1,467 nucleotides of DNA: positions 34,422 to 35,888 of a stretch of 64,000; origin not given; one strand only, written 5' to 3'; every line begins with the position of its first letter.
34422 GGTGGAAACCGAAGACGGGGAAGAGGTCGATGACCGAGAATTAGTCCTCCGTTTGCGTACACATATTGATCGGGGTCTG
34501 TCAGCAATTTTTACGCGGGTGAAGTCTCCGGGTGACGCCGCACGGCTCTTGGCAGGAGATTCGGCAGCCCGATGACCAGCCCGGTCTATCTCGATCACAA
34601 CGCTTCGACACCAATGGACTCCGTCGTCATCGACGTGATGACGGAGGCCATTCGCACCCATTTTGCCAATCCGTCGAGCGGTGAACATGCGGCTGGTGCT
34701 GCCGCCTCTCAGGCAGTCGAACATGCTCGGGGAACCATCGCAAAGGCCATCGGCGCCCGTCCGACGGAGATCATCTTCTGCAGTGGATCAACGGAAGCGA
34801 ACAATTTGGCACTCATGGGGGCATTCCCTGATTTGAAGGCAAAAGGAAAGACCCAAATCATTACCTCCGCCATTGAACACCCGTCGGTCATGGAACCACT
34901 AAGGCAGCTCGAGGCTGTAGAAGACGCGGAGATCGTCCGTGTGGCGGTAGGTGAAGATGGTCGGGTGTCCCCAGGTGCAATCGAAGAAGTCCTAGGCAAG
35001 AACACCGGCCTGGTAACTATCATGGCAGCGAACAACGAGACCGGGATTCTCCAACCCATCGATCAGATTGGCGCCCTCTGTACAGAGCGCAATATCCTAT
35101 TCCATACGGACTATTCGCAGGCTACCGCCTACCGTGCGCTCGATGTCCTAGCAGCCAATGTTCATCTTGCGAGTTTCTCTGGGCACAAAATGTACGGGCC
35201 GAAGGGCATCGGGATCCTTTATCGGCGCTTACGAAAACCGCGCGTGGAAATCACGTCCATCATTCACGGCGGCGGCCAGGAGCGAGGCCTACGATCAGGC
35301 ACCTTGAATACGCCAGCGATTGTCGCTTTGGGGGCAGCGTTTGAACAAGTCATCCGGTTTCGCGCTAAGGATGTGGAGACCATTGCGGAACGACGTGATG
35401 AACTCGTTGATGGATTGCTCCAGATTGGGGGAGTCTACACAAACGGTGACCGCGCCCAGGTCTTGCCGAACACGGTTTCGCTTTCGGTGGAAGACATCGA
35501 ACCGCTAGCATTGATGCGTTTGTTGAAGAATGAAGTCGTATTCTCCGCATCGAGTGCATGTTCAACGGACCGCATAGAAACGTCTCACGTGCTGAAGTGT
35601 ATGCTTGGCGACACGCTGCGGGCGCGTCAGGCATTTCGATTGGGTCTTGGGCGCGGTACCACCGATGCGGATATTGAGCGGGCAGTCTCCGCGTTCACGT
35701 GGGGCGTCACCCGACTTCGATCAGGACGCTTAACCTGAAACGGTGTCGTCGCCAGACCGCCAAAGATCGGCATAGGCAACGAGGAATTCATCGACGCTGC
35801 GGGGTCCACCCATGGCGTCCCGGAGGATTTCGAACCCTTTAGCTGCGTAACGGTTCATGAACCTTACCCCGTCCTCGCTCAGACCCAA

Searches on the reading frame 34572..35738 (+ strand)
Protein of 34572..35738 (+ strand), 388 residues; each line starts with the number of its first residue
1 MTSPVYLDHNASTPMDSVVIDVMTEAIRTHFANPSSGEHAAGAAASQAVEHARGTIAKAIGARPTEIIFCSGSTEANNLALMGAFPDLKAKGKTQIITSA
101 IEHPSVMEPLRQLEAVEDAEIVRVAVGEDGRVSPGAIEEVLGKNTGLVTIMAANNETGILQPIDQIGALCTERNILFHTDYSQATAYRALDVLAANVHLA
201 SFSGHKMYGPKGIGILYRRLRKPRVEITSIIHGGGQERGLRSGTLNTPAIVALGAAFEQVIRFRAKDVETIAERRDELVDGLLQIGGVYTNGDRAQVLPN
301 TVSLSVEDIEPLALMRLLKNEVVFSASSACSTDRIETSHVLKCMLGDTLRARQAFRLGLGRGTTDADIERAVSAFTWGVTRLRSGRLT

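Call 11: search_protein_families(library=pfam, proteins=[window:34572-35738:+], max_evalue=0.001)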
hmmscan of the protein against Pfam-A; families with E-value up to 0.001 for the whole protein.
window:34572-35738:+ (388 aa): 3 families
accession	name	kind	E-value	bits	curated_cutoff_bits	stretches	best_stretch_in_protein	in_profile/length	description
PF00266.25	Aminotran_5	-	1.6e-69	235.1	21.5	1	5-370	1-370/371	Aminotransferase class-V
PF00155.27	Aminotran_1_2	-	4.1e-07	30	19.7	1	36-374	31-360/361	Aminotransferase class I and II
PF01212.27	Beta_elim_lyase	-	0.00069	19.5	27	0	23-180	10-168/288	Beta-eliminating lyase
